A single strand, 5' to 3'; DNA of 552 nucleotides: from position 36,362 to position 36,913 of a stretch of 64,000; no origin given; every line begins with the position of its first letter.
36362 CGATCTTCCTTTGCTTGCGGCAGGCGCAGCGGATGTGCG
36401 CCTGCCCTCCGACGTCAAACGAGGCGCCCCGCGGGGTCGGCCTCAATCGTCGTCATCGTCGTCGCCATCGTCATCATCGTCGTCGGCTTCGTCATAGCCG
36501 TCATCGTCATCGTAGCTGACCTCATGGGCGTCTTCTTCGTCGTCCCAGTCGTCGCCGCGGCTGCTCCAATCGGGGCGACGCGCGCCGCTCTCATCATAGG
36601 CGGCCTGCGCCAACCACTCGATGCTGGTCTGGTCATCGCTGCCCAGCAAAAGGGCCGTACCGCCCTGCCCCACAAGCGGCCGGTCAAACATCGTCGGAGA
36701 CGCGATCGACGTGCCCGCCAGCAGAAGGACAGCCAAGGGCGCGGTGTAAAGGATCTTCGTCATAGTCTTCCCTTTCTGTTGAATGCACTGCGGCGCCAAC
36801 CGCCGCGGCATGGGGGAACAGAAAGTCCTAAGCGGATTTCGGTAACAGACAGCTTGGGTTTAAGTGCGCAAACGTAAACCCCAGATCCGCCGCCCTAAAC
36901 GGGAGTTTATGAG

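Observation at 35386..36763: Operon of two secreted poly-Asp/Glu-tailed proteins (one PepSY-like) with a membrane-anchored LuxR-type regulator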

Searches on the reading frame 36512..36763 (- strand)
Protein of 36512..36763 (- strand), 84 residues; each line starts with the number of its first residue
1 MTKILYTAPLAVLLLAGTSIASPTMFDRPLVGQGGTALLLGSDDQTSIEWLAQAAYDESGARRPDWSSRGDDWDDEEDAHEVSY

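Call 61: find_homologous_proteins(query=window:36512-36763:-, max_evalue=0.01)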
Query window:36512-36763:- (84 aa): 1 proteins with E <= 0.01 among 11 candidates.
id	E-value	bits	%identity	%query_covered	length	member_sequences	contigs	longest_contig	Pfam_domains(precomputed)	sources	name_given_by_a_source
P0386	1.4e-29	119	100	71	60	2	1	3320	-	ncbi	ncbi:MAG: hypothetical protein AAFQ50_12260, partial [Pseudomonadota bacterium]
